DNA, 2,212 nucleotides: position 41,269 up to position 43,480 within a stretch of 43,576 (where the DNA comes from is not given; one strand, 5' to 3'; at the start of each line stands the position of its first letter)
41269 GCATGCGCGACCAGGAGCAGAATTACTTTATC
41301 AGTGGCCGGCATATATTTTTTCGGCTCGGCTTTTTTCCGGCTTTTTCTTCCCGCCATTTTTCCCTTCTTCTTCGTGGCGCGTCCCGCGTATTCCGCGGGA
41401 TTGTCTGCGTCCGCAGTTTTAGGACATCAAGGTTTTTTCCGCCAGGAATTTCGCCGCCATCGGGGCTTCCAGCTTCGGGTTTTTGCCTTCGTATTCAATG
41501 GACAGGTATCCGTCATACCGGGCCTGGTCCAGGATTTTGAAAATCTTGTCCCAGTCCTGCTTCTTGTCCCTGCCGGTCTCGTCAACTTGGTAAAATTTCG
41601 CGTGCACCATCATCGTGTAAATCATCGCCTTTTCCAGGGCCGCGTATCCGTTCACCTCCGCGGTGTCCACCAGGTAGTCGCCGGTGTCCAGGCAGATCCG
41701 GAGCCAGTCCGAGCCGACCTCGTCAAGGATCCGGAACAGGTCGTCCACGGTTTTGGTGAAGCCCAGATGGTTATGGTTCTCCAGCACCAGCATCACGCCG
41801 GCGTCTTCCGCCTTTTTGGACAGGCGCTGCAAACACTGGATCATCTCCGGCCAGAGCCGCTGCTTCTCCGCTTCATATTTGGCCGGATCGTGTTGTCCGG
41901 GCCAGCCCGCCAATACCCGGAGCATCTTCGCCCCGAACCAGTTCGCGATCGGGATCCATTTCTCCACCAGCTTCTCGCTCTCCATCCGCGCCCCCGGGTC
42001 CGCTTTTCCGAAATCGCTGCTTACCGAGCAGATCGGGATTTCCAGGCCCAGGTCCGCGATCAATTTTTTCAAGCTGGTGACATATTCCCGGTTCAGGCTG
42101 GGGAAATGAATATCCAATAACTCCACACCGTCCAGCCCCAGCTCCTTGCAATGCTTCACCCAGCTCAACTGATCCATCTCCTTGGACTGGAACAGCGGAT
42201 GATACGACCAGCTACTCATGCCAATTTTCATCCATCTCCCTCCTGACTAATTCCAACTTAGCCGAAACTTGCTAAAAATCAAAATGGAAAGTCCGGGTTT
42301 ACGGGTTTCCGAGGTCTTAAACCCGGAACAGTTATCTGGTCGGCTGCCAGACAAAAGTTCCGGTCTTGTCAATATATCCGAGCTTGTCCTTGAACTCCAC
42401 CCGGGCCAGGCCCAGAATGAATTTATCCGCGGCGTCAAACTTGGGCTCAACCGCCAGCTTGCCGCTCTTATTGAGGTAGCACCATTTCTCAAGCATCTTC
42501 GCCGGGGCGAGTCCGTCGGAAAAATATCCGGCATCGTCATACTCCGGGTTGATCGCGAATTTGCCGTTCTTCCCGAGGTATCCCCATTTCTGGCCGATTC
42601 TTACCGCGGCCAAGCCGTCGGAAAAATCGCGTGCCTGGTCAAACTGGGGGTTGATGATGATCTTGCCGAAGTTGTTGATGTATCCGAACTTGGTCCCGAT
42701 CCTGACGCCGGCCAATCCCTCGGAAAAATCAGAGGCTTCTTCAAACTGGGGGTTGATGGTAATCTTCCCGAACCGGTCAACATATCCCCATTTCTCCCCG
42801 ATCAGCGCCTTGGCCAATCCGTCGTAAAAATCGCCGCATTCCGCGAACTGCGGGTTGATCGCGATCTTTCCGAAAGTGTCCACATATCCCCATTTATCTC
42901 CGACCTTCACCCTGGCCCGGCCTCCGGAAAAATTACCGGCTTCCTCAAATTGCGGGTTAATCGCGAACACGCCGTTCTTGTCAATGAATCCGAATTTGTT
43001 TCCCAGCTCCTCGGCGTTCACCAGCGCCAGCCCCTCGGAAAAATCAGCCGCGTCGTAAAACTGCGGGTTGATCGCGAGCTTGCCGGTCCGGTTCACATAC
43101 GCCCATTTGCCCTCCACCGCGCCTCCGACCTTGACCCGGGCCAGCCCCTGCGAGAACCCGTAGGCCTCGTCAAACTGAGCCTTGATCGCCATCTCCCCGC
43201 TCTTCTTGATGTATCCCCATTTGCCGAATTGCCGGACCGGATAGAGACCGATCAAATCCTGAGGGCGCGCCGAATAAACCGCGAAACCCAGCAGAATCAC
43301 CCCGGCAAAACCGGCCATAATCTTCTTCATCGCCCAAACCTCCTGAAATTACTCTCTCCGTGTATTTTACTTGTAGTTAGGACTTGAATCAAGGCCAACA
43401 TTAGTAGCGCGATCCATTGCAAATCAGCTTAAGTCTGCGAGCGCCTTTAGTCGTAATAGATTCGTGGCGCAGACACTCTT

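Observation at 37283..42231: Deacetylase + two secreted double-START paralogs + GNAT: candidate glycolipid/hydrophobic-ligand remodelling and carrier cluster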

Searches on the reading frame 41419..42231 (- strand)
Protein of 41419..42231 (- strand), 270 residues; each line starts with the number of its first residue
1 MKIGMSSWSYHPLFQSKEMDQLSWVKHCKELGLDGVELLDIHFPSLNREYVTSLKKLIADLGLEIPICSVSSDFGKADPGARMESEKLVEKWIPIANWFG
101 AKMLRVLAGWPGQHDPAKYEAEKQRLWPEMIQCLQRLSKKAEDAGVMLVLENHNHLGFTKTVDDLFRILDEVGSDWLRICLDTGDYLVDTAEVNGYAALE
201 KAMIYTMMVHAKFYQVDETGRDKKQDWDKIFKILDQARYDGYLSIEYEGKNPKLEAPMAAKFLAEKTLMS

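Call 3: search_protein_families(library=pfam, proteins=[window:41419-42231:-], max_evalue=0.1)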
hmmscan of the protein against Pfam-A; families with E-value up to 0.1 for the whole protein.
window:41419-42231:- (270 aa): 2 families
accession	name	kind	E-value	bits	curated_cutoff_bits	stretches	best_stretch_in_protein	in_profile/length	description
PF01261.30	AP_endonuc_2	-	1.5e-35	123.5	31.1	1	26-264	2-247/249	Xylose isomerase-like TIM barrel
PF00148.24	Oxidored_nitro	-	0.025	13.9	28.6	0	102-164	234-293/399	Nitrogenase component 1 type Oxidoreductase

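Call 4: search_protein_families(library=ncbifam, proteins=[window:41419-42231:-], max_evalue=0.1)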
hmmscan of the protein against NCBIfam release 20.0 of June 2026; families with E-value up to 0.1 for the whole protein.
window:41419-42231:- (270 aa): 10 families
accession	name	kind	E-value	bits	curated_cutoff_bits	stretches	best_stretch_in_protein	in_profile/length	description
NF051856.1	PsicseEpim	equivalog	1.4e-13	51.3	300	1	17-246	14-244/287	D-psicose 3-epimerase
NF041099.2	keto_glucon_epim_IolO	equivalog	8.8e-11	41.6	300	1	25-250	27-249/269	5-keto-L-gluconate epimerase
NF009689.0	PRK13210.1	subfamily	5.7e-09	35.6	200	1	47-264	51-276/286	L-ribulose-5-phosphate 3-epimerase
TIGR03234.1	OH-pyruv-isom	equivalog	5.6e-08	32.4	353.45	1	19-249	14-242/254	hydroxypyruvate isomerase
TIGR04379.1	myo_inos_iolE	equivalog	5.1e-07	29.5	290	1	26-212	30-210/290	myo-inosose-2 dehydratase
NF043033.1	OxoTetrIsom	equivalog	1.5e-06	28.1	325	1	79-251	77-241/251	2-oxo-tetronate isomerase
NF009688.0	PRK13209.1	subfamily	2.7e-05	23.3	317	1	52-247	60-254/286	L-ribulose-5-phosphate 3-epimerase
NF007360.0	PRK09856.1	equivalog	8.5e-05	22.2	305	1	117-205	114-204/276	fructoselysine 3-epimerase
NF007444.0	PRK09997.1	equivalog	0.0005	19.6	465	1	79-250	77-244/258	hydroxypyruvate isomerase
NF041277.1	coba_remo_CbiR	equivalog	0.0081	15.7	105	1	119-246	112-233/249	cobamide remodeling phosphodiesterase CbiR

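Call 33: search_solved_structures(query=window:41419-42231:-, max_evalue=0.001)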
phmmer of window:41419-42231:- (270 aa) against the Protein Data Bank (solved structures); distinct sequences matched with E-value up to 0.001: 17.
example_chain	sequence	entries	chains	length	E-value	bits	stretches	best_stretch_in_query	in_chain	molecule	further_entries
4ovx_A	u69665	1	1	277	1.2e-18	70.5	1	2-252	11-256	Xylose isomerase domain protein TIM barrel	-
8z1i_A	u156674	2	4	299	6.8e-13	51.6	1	1-217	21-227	Art22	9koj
8qrz_A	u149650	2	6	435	1.3e-08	37.6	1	207-251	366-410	Sugar phosphate isomerase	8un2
4pgl_A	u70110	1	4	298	1.8e-08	37.2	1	22-246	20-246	D-tagatose 3-epimerase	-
4q7i_A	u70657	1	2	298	5.7e-08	35.5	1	23-246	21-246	D-tagatose 3-epimerase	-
4pfh_A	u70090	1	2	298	7.7e-08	35.1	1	23-246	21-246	D-tagatose 3-epimerase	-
7xrf_A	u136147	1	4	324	7.9e-08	35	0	198-253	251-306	AP_endonuc_2 domain-containing protein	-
7bvr_A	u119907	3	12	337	9.5e-08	34.8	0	198-253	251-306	AP_endonuc_2 domain-containing protein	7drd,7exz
8qvc_A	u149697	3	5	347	1.3e-07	34.4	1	206-251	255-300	Xylose isomerase-like TIM barrel domain-containing protein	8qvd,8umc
2ou4_A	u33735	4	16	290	1.4e-07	34.3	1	23-246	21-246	D-tagatose 3-epimerase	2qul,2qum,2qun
4xsl_A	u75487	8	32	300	2.8e-07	33.2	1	23-246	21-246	D-tagatose 3-epimerase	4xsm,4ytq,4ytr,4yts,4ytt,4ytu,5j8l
9m3b_A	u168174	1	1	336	9e-07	31.6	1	188-254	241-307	P581a DgpC1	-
7bvs_A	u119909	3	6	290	8.2e-06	28.4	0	127-252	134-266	Sugar phosphate isomerase/epimerase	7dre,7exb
3dx5_A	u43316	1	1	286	1.5e-05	27.6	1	25-182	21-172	uncharacterized protein AsbF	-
2zvr_A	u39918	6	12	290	1.8e-05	27.3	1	63-247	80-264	Uncharacterized protein TM_0416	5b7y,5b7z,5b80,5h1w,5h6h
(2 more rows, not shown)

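Call 68: search_protein_families(library=padloc, proteins=[window:41419-42231:-], max_evalue=0.001)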
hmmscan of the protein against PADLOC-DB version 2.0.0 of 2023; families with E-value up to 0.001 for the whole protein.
window:41419-42231:- (270 aa): 0 families

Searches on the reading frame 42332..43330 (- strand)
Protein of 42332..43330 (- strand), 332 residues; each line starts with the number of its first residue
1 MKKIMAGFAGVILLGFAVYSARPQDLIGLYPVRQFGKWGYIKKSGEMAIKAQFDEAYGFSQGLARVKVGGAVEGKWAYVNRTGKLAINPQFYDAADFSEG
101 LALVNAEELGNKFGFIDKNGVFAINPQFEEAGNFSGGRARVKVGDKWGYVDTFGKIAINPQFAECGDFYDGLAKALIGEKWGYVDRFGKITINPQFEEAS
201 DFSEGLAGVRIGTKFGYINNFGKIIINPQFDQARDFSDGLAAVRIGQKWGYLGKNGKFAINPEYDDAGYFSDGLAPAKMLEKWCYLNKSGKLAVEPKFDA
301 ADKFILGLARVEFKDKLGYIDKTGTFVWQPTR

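Call 3: search_protein_families(library=pfam, proteins=[window:42332-43330:-], max_evalue=0.1)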
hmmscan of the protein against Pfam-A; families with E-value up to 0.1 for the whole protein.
window:42332-43330:- (332 aa): 1 family
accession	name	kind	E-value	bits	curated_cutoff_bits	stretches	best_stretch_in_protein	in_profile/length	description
PF14903.11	WG_beta_rep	-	1.1e-88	291.2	25.6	8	215-249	1-35/35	WG containing repeat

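Call 4: search_protein_families(library=ncbifam, proteins=[window:42332-43330:-], max_evalue=0.1)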
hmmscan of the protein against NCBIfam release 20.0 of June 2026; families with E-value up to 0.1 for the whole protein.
window:42332-43330:- (332 aa): 3 families
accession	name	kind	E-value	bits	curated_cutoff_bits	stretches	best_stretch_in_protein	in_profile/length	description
NF033930.1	pneumo_PspA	exception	0.0017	17.2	850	0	36-88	589-644/659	pneumococcal surface protein A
NF033838.0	PspC_subgroup_1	exception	0.0042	15.8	700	0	36-88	613-668/684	pneumococcal surface protein PspC, choline-binding form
NF033840.1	PspC_relate_1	equivalog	0.0075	14.3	850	0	36-89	896-952/967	PspC-related protein choline-binding protein 1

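Call 68: search_protein_families(library=padloc, proteins=[window:42332-43330:-], max_evalue=0.001)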
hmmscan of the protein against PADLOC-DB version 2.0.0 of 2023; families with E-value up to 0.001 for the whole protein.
window:42332-43330:- (332 aa): 0 families
